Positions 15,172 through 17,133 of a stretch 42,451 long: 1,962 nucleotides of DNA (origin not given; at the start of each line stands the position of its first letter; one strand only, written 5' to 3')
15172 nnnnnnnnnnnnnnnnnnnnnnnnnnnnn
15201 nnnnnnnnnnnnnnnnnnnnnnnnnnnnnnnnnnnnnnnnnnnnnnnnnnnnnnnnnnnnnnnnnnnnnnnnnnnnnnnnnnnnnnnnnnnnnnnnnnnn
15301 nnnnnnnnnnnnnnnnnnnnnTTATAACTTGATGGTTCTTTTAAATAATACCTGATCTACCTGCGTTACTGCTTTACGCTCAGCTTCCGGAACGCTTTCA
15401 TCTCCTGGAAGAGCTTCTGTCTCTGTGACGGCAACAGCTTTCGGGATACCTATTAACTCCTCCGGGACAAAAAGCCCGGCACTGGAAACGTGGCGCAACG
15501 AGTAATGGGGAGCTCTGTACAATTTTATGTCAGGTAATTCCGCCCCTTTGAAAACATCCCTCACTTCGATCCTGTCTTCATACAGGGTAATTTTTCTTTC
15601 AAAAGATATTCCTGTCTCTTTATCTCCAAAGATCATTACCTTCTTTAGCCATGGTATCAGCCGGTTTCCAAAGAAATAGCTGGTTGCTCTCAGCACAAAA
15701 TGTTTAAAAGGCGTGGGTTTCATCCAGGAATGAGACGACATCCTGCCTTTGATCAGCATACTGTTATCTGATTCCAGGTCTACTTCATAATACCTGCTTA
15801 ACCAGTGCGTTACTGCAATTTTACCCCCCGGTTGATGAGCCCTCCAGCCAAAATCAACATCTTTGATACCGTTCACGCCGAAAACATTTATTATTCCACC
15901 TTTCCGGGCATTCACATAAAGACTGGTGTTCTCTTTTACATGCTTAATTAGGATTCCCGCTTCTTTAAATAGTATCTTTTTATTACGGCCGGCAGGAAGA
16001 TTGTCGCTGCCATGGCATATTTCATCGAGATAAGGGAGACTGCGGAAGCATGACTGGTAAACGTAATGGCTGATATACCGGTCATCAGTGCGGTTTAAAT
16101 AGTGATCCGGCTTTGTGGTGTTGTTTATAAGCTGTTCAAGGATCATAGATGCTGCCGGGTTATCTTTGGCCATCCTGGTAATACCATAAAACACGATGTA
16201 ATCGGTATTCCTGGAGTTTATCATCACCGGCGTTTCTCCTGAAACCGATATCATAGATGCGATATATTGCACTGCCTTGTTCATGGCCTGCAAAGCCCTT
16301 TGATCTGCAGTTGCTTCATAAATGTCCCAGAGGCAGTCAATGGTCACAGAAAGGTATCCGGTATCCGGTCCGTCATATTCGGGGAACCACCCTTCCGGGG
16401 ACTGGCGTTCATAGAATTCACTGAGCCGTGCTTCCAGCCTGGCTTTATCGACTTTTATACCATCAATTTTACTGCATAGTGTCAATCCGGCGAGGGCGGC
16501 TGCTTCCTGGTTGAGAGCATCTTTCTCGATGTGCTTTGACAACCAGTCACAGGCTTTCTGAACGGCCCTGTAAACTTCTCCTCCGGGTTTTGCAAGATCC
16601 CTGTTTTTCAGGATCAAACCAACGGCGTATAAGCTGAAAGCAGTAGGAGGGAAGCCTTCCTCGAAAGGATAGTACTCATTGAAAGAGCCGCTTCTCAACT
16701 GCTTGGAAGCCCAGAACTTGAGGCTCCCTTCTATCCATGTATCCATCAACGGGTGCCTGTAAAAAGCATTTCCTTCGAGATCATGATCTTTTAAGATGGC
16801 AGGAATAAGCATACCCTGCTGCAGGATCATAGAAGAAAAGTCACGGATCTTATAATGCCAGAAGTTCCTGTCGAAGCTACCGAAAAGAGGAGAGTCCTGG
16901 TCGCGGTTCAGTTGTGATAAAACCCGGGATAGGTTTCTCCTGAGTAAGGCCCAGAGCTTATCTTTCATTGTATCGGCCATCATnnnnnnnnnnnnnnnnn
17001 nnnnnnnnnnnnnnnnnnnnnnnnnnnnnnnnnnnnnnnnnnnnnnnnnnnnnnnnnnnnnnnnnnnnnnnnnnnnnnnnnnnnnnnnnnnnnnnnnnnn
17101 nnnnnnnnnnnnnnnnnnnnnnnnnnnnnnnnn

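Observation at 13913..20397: Gtr-like three-component periplasmic glycosylation operon with a UPF0104 flippase-like protein instead of GtrA, plus two unexplained cytoplasmic partners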

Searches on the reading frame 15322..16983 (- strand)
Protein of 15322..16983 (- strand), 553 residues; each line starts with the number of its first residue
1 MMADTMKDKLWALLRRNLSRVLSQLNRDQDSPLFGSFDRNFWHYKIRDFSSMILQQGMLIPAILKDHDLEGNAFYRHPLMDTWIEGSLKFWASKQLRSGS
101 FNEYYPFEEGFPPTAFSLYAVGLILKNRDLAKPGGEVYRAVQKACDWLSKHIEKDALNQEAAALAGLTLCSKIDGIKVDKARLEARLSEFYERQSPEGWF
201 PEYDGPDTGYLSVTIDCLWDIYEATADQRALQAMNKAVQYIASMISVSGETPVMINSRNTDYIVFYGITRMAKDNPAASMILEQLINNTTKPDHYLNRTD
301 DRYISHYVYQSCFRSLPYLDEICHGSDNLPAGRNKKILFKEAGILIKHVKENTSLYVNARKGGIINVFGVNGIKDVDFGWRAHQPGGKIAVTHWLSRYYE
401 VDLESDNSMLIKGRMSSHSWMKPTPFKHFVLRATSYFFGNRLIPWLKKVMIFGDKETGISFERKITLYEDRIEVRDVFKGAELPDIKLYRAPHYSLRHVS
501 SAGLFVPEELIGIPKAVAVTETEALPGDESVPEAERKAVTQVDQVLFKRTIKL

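Call 3: search_protein_families(library=pfam, proteins=[window:15322-16983:-], max_evalue=0.01)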
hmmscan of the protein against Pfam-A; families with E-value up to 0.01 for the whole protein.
window:15322-16983:- (553 aa): 0 families

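Call 4: search_protein_families(library=ncbifam, proteins=[window:15322-16983:-], max_evalue=0.01)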
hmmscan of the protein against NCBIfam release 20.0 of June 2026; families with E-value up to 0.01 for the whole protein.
window:15322-16983:- (553 aa): 0 families

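Call 7: search_solved_structures(query=window:15322-16983:-, max_evalue=10)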
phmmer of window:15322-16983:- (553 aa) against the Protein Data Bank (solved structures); distinct sequences matched with E-value up to 10: 3.
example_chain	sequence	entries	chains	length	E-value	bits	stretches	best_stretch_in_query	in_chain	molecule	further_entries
9fqr_Fp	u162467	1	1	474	0.016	16.6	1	241-350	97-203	Tetratricopeptide repeat protein 29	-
8j07_d3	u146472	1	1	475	0.034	15.5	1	251-349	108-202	Tetratricopeptide repeat protein 29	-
9d2f_L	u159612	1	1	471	0.51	11.6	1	281-350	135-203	Tetratricopeptide repeat protein 29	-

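Call 11: find_homologous_proteins(query=window:15322-16983:-)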
Query window:15322-16983:- (553 aa): 492 proteins with E <= 0.001 among 8000 candidates; the best 120 are listed.
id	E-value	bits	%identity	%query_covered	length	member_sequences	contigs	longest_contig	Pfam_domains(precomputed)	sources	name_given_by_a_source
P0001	0.0e+0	1283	100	100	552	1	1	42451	-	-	-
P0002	1.6e-256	870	70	95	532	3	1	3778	-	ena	-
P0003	1.2e-225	768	63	93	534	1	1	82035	-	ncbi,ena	-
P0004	7.8e-208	709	60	91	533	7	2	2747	-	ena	-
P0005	1.8e-205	701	60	92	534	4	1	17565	-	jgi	-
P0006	3.2e-201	687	59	92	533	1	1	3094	-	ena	-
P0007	1.4e-200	685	57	94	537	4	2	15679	-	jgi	-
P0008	3.7e-199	681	56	95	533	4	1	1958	-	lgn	-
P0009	9.1e-199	679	55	94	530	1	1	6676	-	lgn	-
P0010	2.9e-197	674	58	91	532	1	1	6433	-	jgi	jgi:hypothetical protein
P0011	2.0e-196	672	56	92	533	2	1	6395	-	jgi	jgi:hypothetical protein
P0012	2.4e-196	671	55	99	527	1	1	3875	-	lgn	-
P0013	1.8e-195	668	57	91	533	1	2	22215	-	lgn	-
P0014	1.9e-195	668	56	93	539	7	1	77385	-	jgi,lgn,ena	-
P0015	8.5e-195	666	57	93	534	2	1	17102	-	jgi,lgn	-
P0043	6.1e-163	561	51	90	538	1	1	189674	-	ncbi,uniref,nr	ncbi:hypothetical protein [Desulfovibrio sp. Huiquan2017]|uniref:hypothetical protein n=1 Tax=Desulf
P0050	8.7e-160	551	49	93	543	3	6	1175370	-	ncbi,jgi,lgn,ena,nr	ncbi:MAG TPA: hypothetical protein PLN26_02350 [Acidobacteriota bacterium]|nr:hypothetical protein [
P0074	1.0e-149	517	47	92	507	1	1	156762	-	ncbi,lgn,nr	ncbi:MAG: hypothetical protein JW894_14475 [Bacteroidales bacterium]|nr:hypothetical protein [Bacter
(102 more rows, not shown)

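Call 12: find_encoding_contigs(protein=P0043, flank=10000, max_places=2)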
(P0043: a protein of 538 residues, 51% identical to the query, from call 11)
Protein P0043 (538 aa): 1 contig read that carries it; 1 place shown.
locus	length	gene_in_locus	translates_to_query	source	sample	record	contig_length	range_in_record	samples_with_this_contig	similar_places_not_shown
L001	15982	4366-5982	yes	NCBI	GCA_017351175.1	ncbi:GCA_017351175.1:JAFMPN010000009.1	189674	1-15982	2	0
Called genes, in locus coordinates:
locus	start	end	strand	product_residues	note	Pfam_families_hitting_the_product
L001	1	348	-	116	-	?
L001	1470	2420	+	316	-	PF00535:Glycos_transf_2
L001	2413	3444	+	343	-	PF04422:FrhB_FdhB_N, PF04432:FrhB_FdhB_C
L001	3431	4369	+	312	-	PF03706:LPG_synthase_TM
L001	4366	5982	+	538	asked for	-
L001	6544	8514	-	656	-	PF02743:dCache_1, PF22673:MCP-like_PDC_1 (weak), PF17201:Cache_3-Cache_2, PF00672:HAMP (weak), PF00015:MCPsignal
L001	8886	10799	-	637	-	PF02743:dCache_1, PF22673:MCP-like_PDC_1 (weak), PF00672:HAMP, PF00015:MCPsignal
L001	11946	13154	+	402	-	PF25954:Beta-barrel_RND_2 (faint), PF25917:BSH_RND, PF25876:HH_MFP_RND, PF25944:Beta-barrel_RND, PF25967:RND-MFP_C, PF25989:YknX_C (weak)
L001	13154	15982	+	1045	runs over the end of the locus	PF00873:ACR_tran, PF03176:MMPL (weak)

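Call 13: find_encoding_contigs(protein=P0050, flank=10000, max_places=2)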
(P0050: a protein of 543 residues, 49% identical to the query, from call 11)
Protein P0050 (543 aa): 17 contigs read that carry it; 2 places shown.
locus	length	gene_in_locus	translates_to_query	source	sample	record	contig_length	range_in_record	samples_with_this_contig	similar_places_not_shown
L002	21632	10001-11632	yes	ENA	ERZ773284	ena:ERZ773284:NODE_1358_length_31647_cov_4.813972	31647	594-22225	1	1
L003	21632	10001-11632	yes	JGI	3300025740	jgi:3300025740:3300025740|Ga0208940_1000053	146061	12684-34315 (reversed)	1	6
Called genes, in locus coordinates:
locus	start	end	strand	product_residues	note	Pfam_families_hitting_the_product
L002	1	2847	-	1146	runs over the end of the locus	PF09937:DUF2169, PF00805:Pentapeptide, PF13576:Pentapeptide_3 (faint), PF13599:Pentapeptide_4 (faint), PF00805:Pentapeptide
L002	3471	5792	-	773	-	PF05954:Phage_GPD, PF04717:Phage_base_V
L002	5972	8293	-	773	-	PF05954:Phage_GPD, PF04717:Phage_base_V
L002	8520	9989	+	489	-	-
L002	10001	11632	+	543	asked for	-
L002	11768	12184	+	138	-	-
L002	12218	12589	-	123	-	-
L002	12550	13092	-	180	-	PF17827:PrmC_N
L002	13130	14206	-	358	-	PF03462:PCRF, PF00472:RF-1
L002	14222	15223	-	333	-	PF07136:DUF1385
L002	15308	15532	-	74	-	PF01197:Ribosomal_L31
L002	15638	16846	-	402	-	-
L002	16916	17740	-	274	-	PF05116:S6PP (faint), PF08282:Hydrolase_3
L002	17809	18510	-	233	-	PF05552:MS_channel_1st_1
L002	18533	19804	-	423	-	PF21969:MGS_GT (weak)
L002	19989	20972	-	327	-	PF03741:TerC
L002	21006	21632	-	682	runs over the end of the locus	PF00009:GTP_EFTU, PF22042:EF-G_D2, PF03144:GTP_EFTU_D2, PF14492:EFG_III, PF16658:RF3_C (faint), PF03764:EFG_IV, PF00679:EFG_C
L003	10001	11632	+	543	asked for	-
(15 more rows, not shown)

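Call 14: find_encoding_contigs(protein=P0074, flank=10000, max_places=2)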
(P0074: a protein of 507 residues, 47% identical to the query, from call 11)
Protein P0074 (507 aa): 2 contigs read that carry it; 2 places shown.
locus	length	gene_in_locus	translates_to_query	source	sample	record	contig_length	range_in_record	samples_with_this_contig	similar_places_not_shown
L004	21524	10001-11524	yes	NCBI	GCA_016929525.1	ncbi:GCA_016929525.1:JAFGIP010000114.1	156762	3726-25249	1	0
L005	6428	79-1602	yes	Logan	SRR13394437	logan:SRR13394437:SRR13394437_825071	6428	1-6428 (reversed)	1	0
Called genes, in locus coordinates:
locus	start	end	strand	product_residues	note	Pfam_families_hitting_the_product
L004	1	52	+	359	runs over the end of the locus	PF00722:Glyco_hydro_16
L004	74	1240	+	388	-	PF13884:Peptidase_S74, PF18962:Por_Secre_tail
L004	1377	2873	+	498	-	PF02366:PMT, PF13231:PMT_2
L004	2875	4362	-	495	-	-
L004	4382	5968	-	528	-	PF13231:PMT_2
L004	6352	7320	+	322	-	PF00535:Glycos_transf_2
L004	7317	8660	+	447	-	PF04422:FrhB_FdhB_N, PF04432:FrhB_FdhB_C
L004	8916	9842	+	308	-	PF03706:LPG_synthase_TM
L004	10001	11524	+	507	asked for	-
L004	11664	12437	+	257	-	PF13489:Methyltransf_23 (weak), PF08241:Methyltransf_11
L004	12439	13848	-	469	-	PF01209:Ubie_methyltran (weak), PF13489:Methyltransf_23, PF07021:MetW, PF13847:Methyltransf_31, PF08241:Methyltransf_11, PF08242:Methyltransf_12, PF13649:Methyltransf_25, PF00535:Glycos_transf_2, +1 more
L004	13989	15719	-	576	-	-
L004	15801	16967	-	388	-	PF00072:Response_reg, PF00158:Sigma54_activat, PF14532:Sigma54_activ_2, PF00004:AAA (weak), PF07728:AAA_5 (weak), PF25601:AAA_lid_14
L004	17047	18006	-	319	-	PF13173:AAA_14, PF13635:DUF4143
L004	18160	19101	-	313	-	PF02541:Ppx-GppA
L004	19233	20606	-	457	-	PF12698:ABC2_membrane_3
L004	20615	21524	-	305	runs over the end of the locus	PF00005:ABC_tran, PF13304:AAA_21 (weak), PF13732:DrrA1-3_C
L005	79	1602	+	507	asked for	-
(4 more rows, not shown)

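Call 18: find_related_loci(query=A1, collection=genome_contigs, flank=10000)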
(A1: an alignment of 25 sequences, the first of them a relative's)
Query A1 (552 aa) in genome_contigs; peptide patterns used: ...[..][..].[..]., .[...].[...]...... (x = any residue, [..] = any of these).
527 stretches matched a pattern; 508 encode a relative of the query (tblastn E <= 1e-3); the best 80 are kept; 80 distinct loci.
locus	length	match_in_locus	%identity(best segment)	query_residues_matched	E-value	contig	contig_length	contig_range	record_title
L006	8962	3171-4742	69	1-524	0e+0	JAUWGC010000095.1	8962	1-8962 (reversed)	MAG: Bacteroidales bacterium isolate CSMAG_2232 CSMAG_2232_k141_750001_length_8962_cov_7.9660, whole genome shotgun sequ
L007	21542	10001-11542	63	1-515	0e+0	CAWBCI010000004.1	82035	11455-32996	MAG: uncultured Bacteroidales bacterium isolate MFD02923.bin.1.118 genome assembly, contig: contig_13300, whole genome s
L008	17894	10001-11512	60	9-512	0e+0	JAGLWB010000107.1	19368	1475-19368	MAG: Bacteroidales bacterium isolate RS_12_1 ZL285.bin.1.fa_107, whole genome shotgun sequence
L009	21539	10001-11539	57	1-512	0e+0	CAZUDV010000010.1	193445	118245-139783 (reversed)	MAG TPA_asm: uncultured Bacteroidales bacterium isolate SRP239243_co1_12 genome assembly, contig: NODE_45_length_193445_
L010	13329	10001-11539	56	1-514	0e+0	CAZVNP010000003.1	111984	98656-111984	MAG TPA_asm: uncultured Lentimicrobiaceae bacterium isolate SRP098346_co1_165 genome assembly, contig: NODE_21_length_11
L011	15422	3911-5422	56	9-513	0e+0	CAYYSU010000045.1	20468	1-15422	MAG TPA_asm: uncultured Bacteroidales bacterium isolate binchicken_co59_185 genome assembly, contig: NODE_5515_length_20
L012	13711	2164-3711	54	1-516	0e+0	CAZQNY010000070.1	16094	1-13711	MAG TPA_asm: uncultured Bacteroidales bacterium isolate binchicken_co42_502 genome assembly, contig: NODE_5089_length_16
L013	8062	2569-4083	55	9-514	0e+0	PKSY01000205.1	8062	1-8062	MAG: Marinilabiliales bacterium isolate BM520 sc_4937, whole genome shotgun sequence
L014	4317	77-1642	54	1-523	0e+0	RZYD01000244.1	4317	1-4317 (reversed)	MAG: Bacteroidia bacterium isolate INTA.AUR.004 contig-100_11362, whole genome shotgun sequence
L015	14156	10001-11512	54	9-513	4e-179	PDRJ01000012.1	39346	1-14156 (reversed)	MAG: Bacteroidetes bacterium isolate DOLZORAL124_46_22 DolZOral124_scaffold_1660, whole genome shotgun sequence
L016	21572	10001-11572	50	3-529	1e-173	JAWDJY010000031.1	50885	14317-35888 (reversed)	MAG: Geobacteraceae bacterium isolate SKOL NODE_41_length_50885_cov_4.123409, whole genome shotgun sequence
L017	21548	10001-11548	50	3-515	1e-172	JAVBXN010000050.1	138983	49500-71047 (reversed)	MAG: Pelobacter sp. isolate GS8 86, whole genome shotgun sequence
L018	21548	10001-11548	48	2-514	4e-159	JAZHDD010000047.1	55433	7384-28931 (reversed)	MAG: Desulfovibrionaceae bacterium isolate Bin10Zod NODE_39_length_55479_cov_24.103872, whole genome shotgun sequence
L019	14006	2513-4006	49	17-510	2e-158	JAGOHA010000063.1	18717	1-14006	MAG: Acidobacteria bacterium isolate Go_SlDig_bin_198 Go_SlDig_8394_length_18717_cov_20.962614, whole genome shotgun seq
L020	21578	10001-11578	48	13-533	1e-157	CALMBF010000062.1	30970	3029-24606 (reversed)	MAG TPA_asm: uncultured Geobacter sp. isolate SRR5215464_bin.112_CONCOCT_v1.1_MAG genome assembly, contig: ERZ781360.283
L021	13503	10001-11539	48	2-514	6e-157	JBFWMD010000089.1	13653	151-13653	MAG: Desulfovibrio sp. isolate CA_2019_NHSR_81 NODE_9618_length_13653_cov_5.699394_NHSR, whole genome shotgun sequence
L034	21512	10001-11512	39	1-508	9e-104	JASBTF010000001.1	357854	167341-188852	MAG: Pseudomonadota bacterium isolate BWSM_27 k141_260134, whole genome shotgun sequence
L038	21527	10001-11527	37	12-526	8e-100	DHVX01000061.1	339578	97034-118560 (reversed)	MAG TPA_asm: Bacteroidales bacterium UBA5197 UBA5197_contig_1486, whole genome shotgun sequence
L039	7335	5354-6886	38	13-529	1e-99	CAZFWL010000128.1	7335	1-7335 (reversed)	MAG TPA_asm: uncultured Halomicronema sp. isolate SRP135972_co1_221 genome assembly, contig: NODE_15007_length_7335_cov_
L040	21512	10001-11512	36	3-508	4e-99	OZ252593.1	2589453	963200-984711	MAG: Methylophagaceae bacterium isolate 8c9037ee-5e6c-4e22-83f6-03cca865121d genome assembly, chromosome: 1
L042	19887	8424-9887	37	16-508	1e-98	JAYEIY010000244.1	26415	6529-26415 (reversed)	MAG: Verrucomicrobiota bacterium isolate MAG179 MAG179_244, whole genome shotgun sequence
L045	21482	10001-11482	37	17-512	5e-98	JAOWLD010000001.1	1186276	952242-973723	Rhodobacteraceae bacterium XHP0102 NODE_1_length_1186276_cov_66.494257, whole genome shotgun sequence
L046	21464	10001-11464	38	19-509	2e-96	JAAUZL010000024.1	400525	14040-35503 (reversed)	MAG: Lachnospiraceae bacterium isolate Mgla_MAG_14-bin_16 c_000000035688, whole genome shotgun sequence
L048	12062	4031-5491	37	16-508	2e-96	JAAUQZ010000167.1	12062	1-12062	MAG: Leptolyngbyaceae cyanobacterium RM1_406_9 NODE_1358_length_12062_cov_5.291579, whole genome shotgun sequence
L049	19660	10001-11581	37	5-530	7e-96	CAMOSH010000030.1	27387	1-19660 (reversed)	MAG: uncultured Verrucomicrobia bacterium isolate SRR873605_bin.155_metaWRAP_v1.3_MAG genome assembly, contig: NODE_2631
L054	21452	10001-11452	39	19-504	6e-95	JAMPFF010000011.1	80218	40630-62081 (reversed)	MAG: Clostridium sp. isolate NALB_7861_15 Scaffold_#11__SCF_011___80218_bp, whole genome shotgun sequence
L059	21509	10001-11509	36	5-509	5e-94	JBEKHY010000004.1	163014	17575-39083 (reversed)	MAG: Verrucomicrobiota bacterium isolate SPRUCE 288 SPRUCE_288_4, whole genome shotgun sequence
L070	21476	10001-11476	37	16-512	2e-92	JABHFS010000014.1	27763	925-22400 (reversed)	MAG: Gemmatimonadetes bacterium isolate SI037_bin186 k141_173148, whole genome shotgun sequence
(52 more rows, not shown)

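Call 24: predict_structure(alignment_id=A1)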
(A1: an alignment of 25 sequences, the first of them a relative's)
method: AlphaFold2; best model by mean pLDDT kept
length: 552 residues; sequences in the alignment: 25
mean_pLDDT: 87.1   pTM: 0.90
mean pLDDT of the five models: 87.1, 86.3, 85.4, 83.2, 82.4
residues with pLDDT >= 90: 354; 70-90: 117; 50-70: 55; < 50: 26
segments of 3 or more residues with pLDDT < 50: 41-45, 521-530, 532-540
pLDDT, mean of each block of 10 residues (from residue 1): 84 93 92 81 53 94 95 95 96 94 80 96 92 93 98 94 98 96 98 97 92 98 98 98 95 90 97 95 92 87 90 96 81 92 94 95 95 93 88 90 89 85 66 68 66 82 94 93 86 65 80 67 44 45 84 90
secondary structure, 60 per line:
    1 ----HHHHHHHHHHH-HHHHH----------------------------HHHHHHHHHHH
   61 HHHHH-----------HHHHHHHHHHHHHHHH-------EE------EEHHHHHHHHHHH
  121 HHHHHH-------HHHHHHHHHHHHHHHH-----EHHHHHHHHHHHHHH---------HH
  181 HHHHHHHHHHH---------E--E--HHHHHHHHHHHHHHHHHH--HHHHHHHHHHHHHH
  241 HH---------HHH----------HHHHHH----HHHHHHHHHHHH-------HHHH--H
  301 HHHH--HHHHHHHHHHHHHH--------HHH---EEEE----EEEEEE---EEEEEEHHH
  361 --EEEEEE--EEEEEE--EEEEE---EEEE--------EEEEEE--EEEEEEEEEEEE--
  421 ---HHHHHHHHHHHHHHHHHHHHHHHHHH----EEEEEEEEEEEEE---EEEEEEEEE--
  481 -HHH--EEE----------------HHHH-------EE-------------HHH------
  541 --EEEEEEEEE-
elements in order: H5-15 H17-21 H50-65 H77-92 H110-126 H134-149 H156-169 H179-191 H207-224 H227-242 H265-270 H275-286 H294-297 H300-304 H307-320 E335-338 E343-348 E352-357 E363-368 E371-376 E379-383 E387-390 E399-404 E407-418 H424-449 E454-466 E470-478 E487-489 H506-509 E543-551

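Call 27: fold_search(model_id=the predicted structure, library=pdb)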
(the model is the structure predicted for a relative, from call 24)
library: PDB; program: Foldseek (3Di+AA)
matches with E <= 10: 855; with E <= 0.001: 49
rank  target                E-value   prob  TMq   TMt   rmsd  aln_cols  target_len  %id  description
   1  8r70_A                2.8e-07  1.00  0.43  0.40  10.2       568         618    9  Polysaccharide lyase BtPL33HA (BT4410) Y291A with HA dp4 (released 2024-12-04)
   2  8r72_B                3.4e-07  1.00  0.46  0.43   9.4       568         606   10  Polysaccharide lyase BtPL33HA (BT4410) Y291A with HA dp4 collected at 1.33 A (released 2024-12-04)
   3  8r71_B                3.6e-07  1.00  0.43  0.40  10.4       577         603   10  Polysaccharide lyase BtPL33HA (BT4410) Y291A with HAdp4 collected at 1.22 A (released 2024-12-04)
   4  8r70_B                4.9e-07  1.00  0.43  0.40  10.2       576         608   10  Polysaccharide lyase BtPL33HA (BT4410) Y291A with HA dp4 (released 2024-12-04)
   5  8r71_A                5.1e-07  1.00  0.43  0.39  10.9       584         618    9  Polysaccharide lyase BtPL33HA (BT4410) Y291A with HAdp4 collected at 1.22 A (released 2024-12-04)
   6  8r75_B                5.4e-07  1.00  0.47  0.43   8.4       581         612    9  Polysaccharide lyase BtPL33HA (BT4410) Apo form 1 (released 2024-12-04)
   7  8r6z_A                5.4e-07  1.00  0.42  0.39   9.1       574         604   10  Polysaccharide lyase BtPL33HA (BT4410) Apo form 2 (released 2024-12-04)
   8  8r72_A                6.2e-07  1.00  0.43  0.40   9.7       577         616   10  Polysaccharide lyase BtPL33HA (BT4410) Y291A with HA dp4 collected at 1.33 A (released 2024-12-04)
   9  8r6z_B                8.1e-07  1.00  0.43  0.40  10.1       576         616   10  Polysaccharide lyase BtPL33HA (BT4410) Apo form 2 (released 2024-12-04)
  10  9o3q                  8.1e-07  1.00  0.42  0.40  10.8       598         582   11  Apo-structure of a chondroitinase (released 2025-06-11)
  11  8khv                  1.2e-06  1.00  0.41  0.39  13.0       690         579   10  The crystal structure of glycosaminoglycan lyase GAGase II (released 2024-09-04)
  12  8r73                  1.4e-06  1.00  0.44  0.41  10.0       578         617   10  Polysaccharide lyase BcPL33HA (BcellWH2_04512) Apo form (released 2024-12-04)
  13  1egu                  2.2e-06  1.00  0.47  0.38   7.5       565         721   12  CRYSTAL STRUCTURE OF STREPTOCOCCUS PNEUMONIAE HYALURONATE LYASE AT 1.56 A RESOLUTION (released 2001-02-16)
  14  6jp4_A                1.0e-05  1.00  0.48  0.37   7.9       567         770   10  Crystal structure of the catalytic domain of a multi-domain alginate lyase Dp0100 from thermophilic bacterium Defluvii (released 2019-10-30)
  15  6hzn_A                1.2e-05  1.00  0.46  0.36  13.8       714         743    9  Crystal structure of human dermatan sulfate epimerase 1 (released 2020-01-22)
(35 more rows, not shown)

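Call 31: search_protein_families(library=pfam, proteins=[L016:9294-9977:+, L016:13133-15019:+, L038:11559-11987:+, L018:11717-13489:+, L021:4136-5296:+, L010:5214-6635:+, L046:7225-8988:+, L004:13989-15758:-, L008:6718-8034:+, L049:6479-8554:+], max_evalue=0.01)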
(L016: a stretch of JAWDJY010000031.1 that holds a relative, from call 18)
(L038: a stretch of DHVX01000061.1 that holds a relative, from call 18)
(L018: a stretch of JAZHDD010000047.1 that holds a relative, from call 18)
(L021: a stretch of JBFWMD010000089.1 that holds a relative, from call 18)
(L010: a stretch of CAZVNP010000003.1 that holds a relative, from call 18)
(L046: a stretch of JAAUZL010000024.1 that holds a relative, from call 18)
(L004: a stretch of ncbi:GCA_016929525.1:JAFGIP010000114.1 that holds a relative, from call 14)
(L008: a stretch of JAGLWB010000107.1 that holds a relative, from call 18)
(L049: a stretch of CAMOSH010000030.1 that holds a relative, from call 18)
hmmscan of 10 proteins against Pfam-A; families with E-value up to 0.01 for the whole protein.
L016:9294-9977:+ (227 aa): 2 families
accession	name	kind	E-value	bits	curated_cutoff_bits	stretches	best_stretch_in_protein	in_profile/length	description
PF00881.29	Nitroreductase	-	3.3e-29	102.7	23.5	2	20-75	1-56/167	Nitroreductase family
PF14512.11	TM1586_NiRdase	-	5.4e-09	36.4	27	0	15-45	1-31/215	Putative TM nitroreductase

L016:13133-15019:+ (628 aa): 3 families
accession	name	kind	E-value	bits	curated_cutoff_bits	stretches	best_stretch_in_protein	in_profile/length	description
PF00733.27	Asn_synthase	-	9.7e-65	220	21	1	242-604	2-334/354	Asparagine synthase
PF13522.11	GATase_6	-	8.2e-44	149.2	27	1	34-163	1-130/130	Glutamine amidotransferase domain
PF13537.11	GATase_7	-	3.5e-43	147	25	1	49-167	1-121/123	Glutamine amidotransferase domain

L038:11559-11987:+ (142 aa): 1 family
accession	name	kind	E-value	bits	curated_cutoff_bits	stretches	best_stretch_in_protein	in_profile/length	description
PF04138.20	GtrA_DPMS_TM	-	3.7e-09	37.2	26.1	1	25-139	1-115/117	GtrA/DPMS, transmembrane domain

L018:11717-13489:+ (590 aa): 10 families
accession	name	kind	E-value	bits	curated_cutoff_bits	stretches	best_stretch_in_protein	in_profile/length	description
PF00664.28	ABC_membrane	-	7.1e-47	160.8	28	1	32-298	2-271/274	ABC transporter transmembrane region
PF00005.33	ABC_tran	-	1.1e-35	123.6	25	1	364-513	1-137/137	ABC transporter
PF02463.25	SMC_N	-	5.7e-07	29.6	40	1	399-553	105-209/220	RecF/RecN/SMC N terminal domain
PF13191.12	AAA_16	-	2.9e-05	25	32.6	1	372-532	20-161/167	AAA ATPase domain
PF13401.12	AAA_22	-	0.00035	21.3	27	1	377-513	8-95/130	AAA domain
PF13604.12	AAA_30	-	0.0023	18.2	27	0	377-407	21-51/191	AAA domain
PF00270.35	DEAD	-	0.0036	17.5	26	1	371-530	11-145/167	DEAD/DEAH box helicase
PF12128.14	DUF3584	-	0.0038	15.2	31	1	377-419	20-64/1191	Protein of unknown function (DUF3584)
PF09818.15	ABC_ATPase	-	0.004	16.7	23.2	0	457-515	131-188/283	P-loop domain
PF13555.12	AAA_29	-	0.0094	16.1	27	0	368-391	16-39/61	P-loop containing region of AAA domain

L021:4136-5296:+ (386 aa): 6 families
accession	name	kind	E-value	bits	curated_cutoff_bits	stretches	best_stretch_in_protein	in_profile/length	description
PF00534.26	Glycos_transf_1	-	7.4e-34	117.2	26.4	1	206-363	10-171/172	Glycosyl transferases group 1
PF13692.12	Glyco_trans_1_4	-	4.8e-29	101.9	27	1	212-350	2-142/142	Glycosyl transferases group 1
PF13439.12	Glyco_transf_4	-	4.8e-15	56.4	28.5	1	34-194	1-169/170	Glycosyltransferase Family 4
PF13579.12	Glyco_trans_4_4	-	2.4e-11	44.7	29.7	1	36-189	2-157/158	Glycosyl transferase 4-like domain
PF20706.3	GT4-conflict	-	3.8e-09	36.5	26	1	142-319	130-313/385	Family 4 Glycosyltransferase in conflict systems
PF13524.12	Glyco_trans_1_2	-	1.2e-05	25.8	25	1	238-377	10-142/144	Glycosyl transferase-like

L010:5214-6635:+ (473 aa): 3 families
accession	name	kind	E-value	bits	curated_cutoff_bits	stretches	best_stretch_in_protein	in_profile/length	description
PF03062.24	MBOAT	-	1e-31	110.9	27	1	151-347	83-297/337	MBOAT, membrane-bound O-acyltransferase family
PF13813.11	MBOAT_2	-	2.2e-05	25.1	25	1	264-327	2-67/85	Membrane bound O-acyl transferase family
PF04186.18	FxsA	-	0.0088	16.6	25.2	0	339-403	5-68/109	FxsA cytoplasmic membrane protein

L046:7225-8988:+ (587 aa): 0 families

L004:13989-15758:- (589 aa): 0 families

L008:6718-8034:+ (438 aa): 1 family
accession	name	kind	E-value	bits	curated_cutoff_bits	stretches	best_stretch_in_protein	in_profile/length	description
PF16822.11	ALGX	-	2.9e-08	34.1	26.5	1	119-229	23-131/268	SGNH hydrolase-like domain, acetyltransferase AlgX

L049:6479-8554:+ (691 aa): 0 families
